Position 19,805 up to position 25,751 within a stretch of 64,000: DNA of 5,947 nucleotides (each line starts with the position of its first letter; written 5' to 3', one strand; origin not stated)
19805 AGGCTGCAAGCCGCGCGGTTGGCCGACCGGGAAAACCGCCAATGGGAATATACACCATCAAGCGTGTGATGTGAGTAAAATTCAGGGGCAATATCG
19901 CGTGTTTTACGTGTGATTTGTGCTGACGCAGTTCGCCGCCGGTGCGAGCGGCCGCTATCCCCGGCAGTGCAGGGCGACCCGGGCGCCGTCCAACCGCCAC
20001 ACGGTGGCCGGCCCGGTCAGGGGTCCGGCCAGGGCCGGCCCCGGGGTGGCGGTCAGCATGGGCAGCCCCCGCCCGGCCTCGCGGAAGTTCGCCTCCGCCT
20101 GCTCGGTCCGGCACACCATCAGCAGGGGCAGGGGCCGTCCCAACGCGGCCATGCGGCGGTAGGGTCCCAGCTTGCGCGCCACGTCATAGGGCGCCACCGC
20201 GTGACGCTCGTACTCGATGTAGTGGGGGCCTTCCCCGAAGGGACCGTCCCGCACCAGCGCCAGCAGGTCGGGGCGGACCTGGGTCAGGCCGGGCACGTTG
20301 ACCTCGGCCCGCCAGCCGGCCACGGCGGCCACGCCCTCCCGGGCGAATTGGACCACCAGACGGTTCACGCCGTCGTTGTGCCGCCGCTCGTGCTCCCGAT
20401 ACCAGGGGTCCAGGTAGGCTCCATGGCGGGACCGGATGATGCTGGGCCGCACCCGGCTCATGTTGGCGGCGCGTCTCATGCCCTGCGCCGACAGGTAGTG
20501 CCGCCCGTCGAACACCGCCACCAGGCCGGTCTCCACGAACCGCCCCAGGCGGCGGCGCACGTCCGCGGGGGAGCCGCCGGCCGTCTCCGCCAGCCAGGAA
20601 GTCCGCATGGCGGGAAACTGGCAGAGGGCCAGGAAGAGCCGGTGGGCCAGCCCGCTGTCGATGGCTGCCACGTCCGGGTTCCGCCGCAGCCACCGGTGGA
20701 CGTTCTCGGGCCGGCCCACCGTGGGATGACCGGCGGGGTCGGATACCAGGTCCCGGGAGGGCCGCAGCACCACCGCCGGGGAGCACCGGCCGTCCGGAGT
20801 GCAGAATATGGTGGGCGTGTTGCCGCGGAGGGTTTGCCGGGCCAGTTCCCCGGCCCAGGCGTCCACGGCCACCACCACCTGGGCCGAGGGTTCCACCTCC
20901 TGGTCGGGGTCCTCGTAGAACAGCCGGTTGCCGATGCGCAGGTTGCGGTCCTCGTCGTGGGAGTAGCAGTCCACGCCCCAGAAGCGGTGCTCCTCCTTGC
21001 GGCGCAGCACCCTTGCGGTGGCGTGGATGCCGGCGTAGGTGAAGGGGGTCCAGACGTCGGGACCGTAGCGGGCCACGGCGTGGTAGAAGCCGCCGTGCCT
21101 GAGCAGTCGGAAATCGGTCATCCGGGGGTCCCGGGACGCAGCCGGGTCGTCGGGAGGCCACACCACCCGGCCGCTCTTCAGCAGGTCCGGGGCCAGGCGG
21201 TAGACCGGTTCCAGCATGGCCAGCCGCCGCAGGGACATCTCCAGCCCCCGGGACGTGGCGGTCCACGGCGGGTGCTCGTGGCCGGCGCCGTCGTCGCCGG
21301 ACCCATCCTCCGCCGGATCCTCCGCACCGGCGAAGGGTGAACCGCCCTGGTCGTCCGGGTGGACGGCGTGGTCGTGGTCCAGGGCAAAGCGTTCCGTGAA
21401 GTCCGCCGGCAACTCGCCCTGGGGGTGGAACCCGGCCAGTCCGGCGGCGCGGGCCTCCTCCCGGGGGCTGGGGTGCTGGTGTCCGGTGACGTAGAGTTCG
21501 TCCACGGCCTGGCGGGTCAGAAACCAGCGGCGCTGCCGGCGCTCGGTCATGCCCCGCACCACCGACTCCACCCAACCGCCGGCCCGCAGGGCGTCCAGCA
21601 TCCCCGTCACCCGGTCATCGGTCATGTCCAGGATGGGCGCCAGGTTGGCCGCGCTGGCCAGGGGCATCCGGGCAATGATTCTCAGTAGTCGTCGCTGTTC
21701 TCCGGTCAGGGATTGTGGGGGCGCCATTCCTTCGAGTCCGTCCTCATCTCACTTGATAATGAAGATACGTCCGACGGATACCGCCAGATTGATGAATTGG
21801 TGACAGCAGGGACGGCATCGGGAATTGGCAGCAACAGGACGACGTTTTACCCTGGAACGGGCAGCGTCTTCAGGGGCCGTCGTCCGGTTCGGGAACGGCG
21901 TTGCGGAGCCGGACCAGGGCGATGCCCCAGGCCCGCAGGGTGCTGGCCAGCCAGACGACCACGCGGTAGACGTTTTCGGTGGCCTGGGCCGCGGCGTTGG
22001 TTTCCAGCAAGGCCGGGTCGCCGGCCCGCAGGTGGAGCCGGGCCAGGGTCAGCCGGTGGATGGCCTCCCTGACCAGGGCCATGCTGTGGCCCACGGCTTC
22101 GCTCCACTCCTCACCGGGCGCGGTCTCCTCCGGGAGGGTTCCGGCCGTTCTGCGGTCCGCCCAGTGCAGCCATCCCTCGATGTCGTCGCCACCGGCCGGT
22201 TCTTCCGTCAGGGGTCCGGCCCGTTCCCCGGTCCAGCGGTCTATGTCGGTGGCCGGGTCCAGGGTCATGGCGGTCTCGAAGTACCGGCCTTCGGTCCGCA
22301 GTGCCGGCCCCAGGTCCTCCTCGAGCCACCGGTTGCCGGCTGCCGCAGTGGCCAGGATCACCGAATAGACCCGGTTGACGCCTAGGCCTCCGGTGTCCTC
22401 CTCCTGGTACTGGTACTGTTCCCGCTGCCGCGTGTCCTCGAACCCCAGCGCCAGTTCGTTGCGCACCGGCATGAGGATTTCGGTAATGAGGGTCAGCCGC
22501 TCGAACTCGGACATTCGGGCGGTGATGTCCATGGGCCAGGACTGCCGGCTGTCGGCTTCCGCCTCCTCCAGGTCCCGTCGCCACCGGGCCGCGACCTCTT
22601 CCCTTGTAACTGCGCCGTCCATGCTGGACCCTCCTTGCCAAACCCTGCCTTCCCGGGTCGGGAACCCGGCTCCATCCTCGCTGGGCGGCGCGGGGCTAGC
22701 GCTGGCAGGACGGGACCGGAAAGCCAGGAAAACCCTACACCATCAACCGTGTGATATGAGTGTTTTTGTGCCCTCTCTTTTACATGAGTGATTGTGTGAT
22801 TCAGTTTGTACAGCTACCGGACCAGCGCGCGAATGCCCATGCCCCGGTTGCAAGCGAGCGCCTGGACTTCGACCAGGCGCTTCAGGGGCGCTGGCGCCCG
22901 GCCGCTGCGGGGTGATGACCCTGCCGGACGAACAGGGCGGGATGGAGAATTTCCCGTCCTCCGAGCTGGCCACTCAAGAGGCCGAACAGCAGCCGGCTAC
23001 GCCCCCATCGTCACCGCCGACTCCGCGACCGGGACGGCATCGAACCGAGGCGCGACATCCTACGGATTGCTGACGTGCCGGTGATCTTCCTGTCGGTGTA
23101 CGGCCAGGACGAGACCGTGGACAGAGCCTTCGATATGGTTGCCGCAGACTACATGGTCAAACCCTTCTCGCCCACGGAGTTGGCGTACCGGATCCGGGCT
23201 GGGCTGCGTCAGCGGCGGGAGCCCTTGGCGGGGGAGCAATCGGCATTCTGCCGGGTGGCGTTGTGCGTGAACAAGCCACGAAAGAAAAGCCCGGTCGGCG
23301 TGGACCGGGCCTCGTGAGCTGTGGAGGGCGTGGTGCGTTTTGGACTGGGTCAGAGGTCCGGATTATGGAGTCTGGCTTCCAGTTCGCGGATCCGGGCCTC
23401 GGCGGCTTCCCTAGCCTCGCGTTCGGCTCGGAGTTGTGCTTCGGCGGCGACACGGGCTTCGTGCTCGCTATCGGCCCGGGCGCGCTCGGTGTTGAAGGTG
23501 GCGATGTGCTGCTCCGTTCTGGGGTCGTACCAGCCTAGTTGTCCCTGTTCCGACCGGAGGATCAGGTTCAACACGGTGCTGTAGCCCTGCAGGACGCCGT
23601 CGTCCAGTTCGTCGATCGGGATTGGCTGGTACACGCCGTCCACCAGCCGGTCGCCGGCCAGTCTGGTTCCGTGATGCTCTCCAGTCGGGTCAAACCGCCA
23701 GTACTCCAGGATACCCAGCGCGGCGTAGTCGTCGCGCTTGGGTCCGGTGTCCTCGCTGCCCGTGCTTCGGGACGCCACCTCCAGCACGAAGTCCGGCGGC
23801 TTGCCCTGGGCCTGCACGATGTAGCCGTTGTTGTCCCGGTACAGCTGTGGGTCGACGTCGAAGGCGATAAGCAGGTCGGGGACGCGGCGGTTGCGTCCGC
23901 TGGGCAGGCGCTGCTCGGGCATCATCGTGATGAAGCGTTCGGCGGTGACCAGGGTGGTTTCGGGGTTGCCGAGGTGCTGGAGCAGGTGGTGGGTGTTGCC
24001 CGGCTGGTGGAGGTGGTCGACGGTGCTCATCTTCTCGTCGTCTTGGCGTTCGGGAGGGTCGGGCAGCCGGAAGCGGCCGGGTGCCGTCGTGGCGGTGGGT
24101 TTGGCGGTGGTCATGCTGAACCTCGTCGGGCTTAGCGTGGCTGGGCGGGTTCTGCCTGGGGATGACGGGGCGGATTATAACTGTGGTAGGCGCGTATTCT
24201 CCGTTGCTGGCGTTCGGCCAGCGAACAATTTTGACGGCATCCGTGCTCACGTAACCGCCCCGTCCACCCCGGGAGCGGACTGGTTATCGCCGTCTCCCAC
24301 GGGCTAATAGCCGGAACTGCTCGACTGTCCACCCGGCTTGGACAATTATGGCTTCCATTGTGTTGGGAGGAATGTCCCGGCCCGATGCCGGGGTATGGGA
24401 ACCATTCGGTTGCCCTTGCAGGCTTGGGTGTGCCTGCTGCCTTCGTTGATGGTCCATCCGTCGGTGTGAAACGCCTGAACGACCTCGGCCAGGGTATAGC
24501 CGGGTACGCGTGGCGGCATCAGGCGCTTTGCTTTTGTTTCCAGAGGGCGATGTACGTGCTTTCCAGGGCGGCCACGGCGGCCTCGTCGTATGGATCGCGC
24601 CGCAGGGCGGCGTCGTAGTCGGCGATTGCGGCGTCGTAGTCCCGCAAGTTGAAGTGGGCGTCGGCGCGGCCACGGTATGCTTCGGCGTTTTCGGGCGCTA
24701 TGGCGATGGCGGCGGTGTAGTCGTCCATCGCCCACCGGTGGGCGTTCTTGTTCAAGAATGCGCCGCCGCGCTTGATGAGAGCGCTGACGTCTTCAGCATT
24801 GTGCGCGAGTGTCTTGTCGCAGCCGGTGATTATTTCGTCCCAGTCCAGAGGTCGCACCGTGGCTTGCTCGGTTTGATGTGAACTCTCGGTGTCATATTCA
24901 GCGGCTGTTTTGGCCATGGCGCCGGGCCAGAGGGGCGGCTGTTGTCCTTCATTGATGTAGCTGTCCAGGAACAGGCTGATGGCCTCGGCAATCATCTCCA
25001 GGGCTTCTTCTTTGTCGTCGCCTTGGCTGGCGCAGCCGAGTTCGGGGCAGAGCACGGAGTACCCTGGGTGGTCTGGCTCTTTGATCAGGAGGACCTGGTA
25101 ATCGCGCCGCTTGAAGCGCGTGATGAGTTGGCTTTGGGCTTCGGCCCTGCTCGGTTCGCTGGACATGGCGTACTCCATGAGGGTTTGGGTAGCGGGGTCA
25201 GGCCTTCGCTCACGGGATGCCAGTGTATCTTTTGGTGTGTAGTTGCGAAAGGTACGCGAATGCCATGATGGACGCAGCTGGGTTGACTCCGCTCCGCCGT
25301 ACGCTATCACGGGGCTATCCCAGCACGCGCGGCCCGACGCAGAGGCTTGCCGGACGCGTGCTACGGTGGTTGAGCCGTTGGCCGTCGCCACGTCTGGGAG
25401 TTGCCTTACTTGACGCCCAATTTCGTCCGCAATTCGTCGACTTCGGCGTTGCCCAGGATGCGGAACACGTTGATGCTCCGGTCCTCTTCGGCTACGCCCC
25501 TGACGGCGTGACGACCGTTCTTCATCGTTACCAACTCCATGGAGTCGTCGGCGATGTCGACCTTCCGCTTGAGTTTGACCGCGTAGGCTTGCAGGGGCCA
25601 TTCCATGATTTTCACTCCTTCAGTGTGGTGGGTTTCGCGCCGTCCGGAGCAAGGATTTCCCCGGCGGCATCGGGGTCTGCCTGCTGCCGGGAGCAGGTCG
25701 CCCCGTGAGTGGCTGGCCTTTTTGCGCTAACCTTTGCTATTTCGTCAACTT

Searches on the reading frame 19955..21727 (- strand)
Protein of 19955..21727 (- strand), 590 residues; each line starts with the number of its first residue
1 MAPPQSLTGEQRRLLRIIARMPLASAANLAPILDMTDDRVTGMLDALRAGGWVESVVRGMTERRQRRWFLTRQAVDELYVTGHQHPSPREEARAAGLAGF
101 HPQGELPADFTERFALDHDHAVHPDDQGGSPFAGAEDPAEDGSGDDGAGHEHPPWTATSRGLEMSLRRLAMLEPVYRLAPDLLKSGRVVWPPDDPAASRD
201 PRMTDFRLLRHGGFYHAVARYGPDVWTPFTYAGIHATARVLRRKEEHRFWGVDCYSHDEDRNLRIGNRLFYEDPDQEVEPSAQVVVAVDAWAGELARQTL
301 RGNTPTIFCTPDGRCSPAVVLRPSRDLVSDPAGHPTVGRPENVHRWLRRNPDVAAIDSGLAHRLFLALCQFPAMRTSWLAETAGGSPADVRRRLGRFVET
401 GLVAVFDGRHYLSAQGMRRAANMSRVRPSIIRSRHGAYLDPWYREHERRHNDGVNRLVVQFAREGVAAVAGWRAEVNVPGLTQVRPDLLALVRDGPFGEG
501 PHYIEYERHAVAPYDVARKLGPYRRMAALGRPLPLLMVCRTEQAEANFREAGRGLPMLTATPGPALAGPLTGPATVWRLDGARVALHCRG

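Call 74: search_protein_families(library=pfam, proteins=[window:19955-21727:-], max_evalue=0.0001)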
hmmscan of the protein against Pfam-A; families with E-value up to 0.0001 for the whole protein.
window:19955-21727:- (590 aa): 2 families
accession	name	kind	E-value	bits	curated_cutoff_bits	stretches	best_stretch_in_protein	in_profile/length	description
PF13814.12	Replic_Relax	-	1.2e-09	39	25.3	1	381-530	17-179/191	Replication-relaxation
PF12802.13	MarR_2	-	3.4e-07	30.8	27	0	7-56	3-53/61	MarR family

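Call 86: search_protein_families(library=padloc, proteins=[window:19955-21727:-], max_evalue=0.001)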
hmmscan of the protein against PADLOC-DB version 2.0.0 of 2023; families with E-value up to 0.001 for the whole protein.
window:19955-21727:- (590 aa): 0 families

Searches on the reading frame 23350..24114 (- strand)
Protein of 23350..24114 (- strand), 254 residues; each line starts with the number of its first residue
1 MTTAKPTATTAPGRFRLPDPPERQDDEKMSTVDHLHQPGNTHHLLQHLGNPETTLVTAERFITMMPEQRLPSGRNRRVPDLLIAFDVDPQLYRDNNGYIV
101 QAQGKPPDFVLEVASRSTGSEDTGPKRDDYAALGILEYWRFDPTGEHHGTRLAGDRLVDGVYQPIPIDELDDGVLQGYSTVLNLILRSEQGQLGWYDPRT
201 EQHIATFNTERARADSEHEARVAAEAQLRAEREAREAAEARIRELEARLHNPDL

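Call 86: search_protein_families(library=padloc, proteins=[window:23350-24114:-], max_evalue=0.001)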
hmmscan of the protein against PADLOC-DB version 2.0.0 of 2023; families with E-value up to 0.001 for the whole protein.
window:23350-24114:- (254 aa): 4 families
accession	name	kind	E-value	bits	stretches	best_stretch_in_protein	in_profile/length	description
PDLC04833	PDC-S03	-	3.6e-13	47.4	1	73-145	92-163/207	-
PDLC04832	PDC-S03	-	2.1e-08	32.1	1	54-144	62-143/188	-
PDLC04834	PDC-S03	-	2.9e-05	21.8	1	105-149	102-146/184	-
PDLC04835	PDC-S03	-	6.6e-05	20.6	1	100-143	104-146/207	-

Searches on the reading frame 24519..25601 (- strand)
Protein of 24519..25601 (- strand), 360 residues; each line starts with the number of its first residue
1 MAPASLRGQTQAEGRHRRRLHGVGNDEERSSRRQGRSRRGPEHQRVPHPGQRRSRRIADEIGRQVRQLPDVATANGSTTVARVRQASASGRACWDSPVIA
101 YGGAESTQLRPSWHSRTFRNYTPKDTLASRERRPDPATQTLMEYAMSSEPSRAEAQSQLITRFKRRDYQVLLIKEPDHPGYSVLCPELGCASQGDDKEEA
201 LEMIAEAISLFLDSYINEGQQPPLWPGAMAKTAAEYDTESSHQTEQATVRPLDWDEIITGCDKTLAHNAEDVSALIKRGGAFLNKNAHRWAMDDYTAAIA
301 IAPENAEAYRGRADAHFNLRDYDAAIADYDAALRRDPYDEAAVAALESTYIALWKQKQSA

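Call 74: search_protein_families(library=pfam, proteins=[window:24519-25601:-], max_evalue=0.0001)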
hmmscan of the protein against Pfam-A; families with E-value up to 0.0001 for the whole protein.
window:24519-25601:- (360 aa): 8 families
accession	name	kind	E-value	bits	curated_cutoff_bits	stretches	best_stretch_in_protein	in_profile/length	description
PF00515.34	TPR_1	-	2e-10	40.5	27.8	1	306-338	1-33/34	Tetratricopeptide repeat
PF07719.23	TPR_2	-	2.3e-09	37.1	27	1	306-338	1-33/34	Tetratricopeptide repeat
PF15919.11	HicB_lk_antitox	-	7.9e-08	32.9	27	1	172-235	4-67/123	HicB_like antitoxin of bacterial toxin-antitoxin system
PF13371.12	TPR_9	-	6.9e-07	29.6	35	1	283-345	6-68/73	Tetratricopeptide repeat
PF13432.12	TPR_16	-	7.4e-07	29.9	32.7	1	294-339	19-64/65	Tetratricopeptide repeat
PF13181.12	TPR_8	-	9.5e-06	25.8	25.7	0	307-337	2-32/34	Tetratricopeptide repeat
PF13414.12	TPR_11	-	3.1e-05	24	26.8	0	291-318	13-40/42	TPR repeat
PF13428.12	TPR_14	-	4e-05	24.3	23.5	0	307-345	2-40/44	Tetratricopeptide repeat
